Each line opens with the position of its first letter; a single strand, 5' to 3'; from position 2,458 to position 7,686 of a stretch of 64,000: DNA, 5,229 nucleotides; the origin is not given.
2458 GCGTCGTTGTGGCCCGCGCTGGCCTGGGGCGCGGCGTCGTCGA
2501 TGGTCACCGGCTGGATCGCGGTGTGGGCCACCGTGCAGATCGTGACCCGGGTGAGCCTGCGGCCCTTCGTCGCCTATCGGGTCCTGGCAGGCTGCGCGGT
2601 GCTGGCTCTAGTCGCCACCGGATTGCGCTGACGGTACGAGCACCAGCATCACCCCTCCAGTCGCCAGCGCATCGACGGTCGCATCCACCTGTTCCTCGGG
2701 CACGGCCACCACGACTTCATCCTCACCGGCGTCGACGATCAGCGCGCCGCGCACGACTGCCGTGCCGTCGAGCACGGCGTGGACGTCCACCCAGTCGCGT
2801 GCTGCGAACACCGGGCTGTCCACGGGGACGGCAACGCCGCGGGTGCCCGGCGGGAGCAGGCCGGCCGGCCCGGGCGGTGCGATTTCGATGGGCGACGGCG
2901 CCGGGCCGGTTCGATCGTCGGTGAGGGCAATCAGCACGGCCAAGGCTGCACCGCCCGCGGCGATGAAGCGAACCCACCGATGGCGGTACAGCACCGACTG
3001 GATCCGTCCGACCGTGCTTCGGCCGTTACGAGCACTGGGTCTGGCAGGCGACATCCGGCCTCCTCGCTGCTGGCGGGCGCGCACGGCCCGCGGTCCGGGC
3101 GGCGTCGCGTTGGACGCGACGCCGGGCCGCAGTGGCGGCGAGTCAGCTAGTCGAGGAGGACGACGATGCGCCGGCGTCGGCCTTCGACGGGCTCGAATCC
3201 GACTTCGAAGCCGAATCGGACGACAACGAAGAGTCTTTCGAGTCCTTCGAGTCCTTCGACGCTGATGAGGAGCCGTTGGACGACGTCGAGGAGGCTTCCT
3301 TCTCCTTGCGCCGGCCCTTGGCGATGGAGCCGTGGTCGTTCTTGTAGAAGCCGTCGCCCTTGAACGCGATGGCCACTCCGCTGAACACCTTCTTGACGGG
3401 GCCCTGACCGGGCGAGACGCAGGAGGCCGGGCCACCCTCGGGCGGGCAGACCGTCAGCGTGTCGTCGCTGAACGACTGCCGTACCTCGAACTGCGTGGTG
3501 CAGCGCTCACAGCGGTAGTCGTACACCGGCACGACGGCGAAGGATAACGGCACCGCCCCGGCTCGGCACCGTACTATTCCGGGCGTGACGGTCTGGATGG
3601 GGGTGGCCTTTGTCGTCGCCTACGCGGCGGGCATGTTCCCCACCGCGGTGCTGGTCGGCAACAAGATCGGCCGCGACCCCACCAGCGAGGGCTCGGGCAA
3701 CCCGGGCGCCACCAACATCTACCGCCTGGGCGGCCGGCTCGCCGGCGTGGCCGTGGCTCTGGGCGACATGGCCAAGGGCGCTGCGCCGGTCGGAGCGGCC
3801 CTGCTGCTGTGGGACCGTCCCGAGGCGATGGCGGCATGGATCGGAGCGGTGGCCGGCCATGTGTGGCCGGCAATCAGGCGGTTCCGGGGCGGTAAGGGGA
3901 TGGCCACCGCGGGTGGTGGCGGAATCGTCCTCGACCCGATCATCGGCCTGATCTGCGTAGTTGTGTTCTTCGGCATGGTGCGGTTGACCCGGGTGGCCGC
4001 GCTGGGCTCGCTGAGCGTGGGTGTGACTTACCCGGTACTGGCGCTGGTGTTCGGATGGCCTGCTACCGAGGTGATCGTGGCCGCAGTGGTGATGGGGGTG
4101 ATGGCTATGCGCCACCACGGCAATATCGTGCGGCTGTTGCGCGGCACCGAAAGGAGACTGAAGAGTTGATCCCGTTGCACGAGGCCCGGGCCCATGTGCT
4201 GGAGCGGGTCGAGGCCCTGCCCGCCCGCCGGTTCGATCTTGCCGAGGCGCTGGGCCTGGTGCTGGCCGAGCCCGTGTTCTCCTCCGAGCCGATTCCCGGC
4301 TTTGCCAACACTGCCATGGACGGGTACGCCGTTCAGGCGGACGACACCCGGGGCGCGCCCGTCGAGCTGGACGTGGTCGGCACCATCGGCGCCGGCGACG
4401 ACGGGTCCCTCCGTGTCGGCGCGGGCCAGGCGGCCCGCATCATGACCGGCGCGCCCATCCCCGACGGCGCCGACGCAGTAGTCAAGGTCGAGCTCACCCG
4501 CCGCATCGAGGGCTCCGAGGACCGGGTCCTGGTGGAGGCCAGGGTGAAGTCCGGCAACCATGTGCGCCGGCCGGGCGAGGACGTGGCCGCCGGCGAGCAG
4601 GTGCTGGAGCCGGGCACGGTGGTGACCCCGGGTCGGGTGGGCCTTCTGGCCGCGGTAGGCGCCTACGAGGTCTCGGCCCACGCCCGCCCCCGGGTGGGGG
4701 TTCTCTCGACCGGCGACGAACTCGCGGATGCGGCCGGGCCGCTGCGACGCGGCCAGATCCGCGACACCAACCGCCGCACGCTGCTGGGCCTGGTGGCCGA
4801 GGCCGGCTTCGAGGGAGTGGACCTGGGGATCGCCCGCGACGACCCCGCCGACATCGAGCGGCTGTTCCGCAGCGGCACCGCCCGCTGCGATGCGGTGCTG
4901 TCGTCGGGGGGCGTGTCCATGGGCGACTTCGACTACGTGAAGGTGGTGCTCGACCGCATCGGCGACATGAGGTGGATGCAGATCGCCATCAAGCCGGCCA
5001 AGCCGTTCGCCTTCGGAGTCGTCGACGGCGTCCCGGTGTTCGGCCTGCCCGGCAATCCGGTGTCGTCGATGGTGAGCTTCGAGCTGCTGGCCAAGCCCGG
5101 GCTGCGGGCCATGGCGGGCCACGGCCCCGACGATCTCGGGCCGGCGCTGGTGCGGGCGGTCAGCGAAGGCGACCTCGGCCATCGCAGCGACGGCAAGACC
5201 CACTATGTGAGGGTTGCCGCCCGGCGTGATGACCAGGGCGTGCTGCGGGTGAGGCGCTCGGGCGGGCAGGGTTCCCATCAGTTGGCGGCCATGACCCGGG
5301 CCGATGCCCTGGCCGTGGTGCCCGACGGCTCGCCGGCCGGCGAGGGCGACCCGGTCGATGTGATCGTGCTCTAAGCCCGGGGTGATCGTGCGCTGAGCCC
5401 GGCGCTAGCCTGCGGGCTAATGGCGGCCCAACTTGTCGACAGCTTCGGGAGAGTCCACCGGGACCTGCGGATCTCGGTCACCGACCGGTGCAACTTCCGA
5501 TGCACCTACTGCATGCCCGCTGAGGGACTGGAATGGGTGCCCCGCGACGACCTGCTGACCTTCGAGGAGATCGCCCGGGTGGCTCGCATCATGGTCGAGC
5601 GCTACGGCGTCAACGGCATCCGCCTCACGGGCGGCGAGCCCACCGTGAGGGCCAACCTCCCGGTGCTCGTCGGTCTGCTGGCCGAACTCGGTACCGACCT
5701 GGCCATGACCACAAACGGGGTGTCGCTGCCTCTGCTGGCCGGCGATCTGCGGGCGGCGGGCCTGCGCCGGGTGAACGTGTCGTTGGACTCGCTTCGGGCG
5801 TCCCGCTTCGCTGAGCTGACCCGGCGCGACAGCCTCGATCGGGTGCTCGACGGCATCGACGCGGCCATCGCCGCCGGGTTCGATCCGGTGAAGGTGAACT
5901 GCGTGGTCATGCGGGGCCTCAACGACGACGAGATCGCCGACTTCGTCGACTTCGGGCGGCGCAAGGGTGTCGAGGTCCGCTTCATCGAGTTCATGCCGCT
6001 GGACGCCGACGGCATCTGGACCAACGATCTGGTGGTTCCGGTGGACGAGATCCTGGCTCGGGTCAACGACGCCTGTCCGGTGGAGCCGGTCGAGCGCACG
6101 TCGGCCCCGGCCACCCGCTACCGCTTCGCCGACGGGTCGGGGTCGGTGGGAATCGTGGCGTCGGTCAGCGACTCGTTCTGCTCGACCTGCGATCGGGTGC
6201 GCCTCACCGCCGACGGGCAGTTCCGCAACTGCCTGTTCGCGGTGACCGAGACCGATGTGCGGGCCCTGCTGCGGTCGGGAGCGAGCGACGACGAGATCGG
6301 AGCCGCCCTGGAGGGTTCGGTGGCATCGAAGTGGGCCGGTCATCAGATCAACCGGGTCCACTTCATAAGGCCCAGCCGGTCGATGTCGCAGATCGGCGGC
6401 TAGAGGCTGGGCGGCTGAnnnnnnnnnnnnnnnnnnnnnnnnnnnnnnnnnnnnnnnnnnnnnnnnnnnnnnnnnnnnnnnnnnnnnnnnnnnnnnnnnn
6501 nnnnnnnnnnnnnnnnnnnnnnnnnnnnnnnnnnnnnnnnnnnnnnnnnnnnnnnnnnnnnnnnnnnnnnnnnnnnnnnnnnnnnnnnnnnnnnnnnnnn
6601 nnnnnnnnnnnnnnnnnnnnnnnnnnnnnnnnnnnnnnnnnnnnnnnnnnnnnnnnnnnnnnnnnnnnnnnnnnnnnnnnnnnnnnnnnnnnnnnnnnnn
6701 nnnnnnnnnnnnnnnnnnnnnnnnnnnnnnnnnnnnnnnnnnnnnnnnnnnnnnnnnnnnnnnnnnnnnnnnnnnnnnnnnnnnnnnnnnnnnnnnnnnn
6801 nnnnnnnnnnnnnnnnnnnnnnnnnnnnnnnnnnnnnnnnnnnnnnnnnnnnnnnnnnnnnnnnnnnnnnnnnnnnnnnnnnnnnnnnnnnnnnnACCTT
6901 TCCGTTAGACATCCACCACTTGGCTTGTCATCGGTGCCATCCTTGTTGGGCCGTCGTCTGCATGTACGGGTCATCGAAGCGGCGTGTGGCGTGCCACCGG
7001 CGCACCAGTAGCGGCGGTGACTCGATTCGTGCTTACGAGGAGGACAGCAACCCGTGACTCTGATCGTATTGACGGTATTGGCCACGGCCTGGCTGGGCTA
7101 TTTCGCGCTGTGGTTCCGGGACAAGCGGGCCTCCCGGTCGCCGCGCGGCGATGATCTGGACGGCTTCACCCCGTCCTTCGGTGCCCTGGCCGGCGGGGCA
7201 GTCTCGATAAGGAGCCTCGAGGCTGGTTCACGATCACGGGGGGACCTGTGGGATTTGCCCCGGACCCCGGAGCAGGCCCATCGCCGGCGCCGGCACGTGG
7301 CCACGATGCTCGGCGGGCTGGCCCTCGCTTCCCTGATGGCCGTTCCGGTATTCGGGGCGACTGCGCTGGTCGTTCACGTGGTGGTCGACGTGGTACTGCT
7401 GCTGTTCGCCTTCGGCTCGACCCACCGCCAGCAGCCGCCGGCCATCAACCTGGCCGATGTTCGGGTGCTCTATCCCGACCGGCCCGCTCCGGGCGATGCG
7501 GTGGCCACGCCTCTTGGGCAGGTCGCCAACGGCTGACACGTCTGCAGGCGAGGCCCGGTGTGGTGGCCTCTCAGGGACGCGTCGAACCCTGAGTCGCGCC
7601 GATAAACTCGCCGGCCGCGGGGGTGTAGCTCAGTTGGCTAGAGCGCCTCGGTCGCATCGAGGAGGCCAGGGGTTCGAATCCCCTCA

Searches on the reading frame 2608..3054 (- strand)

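Call 26: search_protein_families(library=pfam, proteins=[window:2608-3054:-], max_evalue=1)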
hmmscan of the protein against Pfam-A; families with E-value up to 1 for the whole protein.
window:2608-3054:- (148 aa): 1 family
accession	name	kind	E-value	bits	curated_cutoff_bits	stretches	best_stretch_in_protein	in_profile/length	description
PF16976.10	RcpC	-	0.034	14.5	28.8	0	65-84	5-24/114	Flp pilus assembly protein RcpC/CpaB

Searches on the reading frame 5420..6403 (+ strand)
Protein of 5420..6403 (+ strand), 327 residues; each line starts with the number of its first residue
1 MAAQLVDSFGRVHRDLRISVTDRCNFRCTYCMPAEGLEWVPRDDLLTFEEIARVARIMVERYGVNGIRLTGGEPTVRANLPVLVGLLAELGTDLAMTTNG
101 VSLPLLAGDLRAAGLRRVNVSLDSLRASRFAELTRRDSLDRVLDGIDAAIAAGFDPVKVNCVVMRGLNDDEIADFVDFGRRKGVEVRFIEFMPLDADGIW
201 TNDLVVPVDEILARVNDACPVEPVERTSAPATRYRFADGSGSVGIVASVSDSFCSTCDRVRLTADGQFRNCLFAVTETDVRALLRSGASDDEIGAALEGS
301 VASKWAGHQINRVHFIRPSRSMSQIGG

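Call 23: find_encoding_contigs(protein=window:5420-6403:+, flank=10000, max_places=4)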
Protein window:5420-6403:+ (327 aa): 8 contigs read that carry it; 4 places shown.
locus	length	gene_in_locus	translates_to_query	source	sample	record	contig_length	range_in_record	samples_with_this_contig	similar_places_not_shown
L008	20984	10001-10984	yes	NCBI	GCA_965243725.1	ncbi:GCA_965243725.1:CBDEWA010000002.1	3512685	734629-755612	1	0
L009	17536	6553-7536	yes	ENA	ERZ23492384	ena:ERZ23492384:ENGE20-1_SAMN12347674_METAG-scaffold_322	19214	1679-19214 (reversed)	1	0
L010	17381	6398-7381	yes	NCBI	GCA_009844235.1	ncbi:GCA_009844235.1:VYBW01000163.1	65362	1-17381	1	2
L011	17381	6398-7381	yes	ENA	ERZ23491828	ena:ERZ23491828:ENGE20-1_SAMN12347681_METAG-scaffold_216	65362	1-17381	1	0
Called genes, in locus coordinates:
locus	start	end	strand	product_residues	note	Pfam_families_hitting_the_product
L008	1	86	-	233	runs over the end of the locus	PF00378:ECH_1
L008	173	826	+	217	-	PF01106:NifU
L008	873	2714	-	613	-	PF13292:DXP_synthase_N, PF02775:TPP_enzyme_C (faint), PF02779:Transket_pyr, PF02780:Transketolase_C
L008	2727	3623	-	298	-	PF14378:PAP2_3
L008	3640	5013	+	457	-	PF01523:PmbA_TldD_1st, PF19290:PmbA_TldD_2nd, PF19289:PmbA_TldD_3rd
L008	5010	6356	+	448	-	PF01523:PmbA_TldD_1st, PF19290:PmbA_TldD_2nd, PF19289:PmbA_TldD_3rd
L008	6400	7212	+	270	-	PF02673:BacA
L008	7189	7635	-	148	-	-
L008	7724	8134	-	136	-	PF09723:Zn_ribbon_8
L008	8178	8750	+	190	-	PF02660:G3P_acyltransf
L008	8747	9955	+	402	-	PF03453:MoeA_N, PF00994:MoCF_biosynth, PF03454:MoeA_C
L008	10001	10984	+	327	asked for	PF04055:Radical_SAM, PF06463:Mob_synth_C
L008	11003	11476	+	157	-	PF01967:MoaC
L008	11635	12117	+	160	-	-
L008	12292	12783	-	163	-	PF13404:HTH_AsnC-type, PF13412:HTH_24, PF09339:HTH_IclR (weak), PF01037:AsnC_trans_reg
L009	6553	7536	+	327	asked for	PF04055:Radical_SAM, PF06463:Mob_synth_C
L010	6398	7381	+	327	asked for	PF04055:Radical_SAM, PF06463:Mob_synth_C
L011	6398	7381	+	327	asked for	PF04055:Radical_SAM, PF06463:Mob_synth_C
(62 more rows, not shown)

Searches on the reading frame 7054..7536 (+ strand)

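Call 26: search_protein_families(library=pfam, proteins=[window:7054-7536:+], max_evalue=1)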
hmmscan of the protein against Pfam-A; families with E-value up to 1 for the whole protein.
window:7054-7536:+ (160 aa): 3 families
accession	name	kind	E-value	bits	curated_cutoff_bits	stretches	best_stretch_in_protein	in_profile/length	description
PF10003.15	DUF2244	-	0.076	13.2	27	1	80-126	13-59/138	Integral membrane protein (DUF2244)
PF20444.3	DUF6703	-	0.11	12.9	23.8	1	76-128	48-101/122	Family of unknown function (DUF6703)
PF02322.20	Cyt_bd_oxida_II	-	0.24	11.1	35.6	1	62-126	170-232/302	Cytochrome bd terminal oxidase subunit II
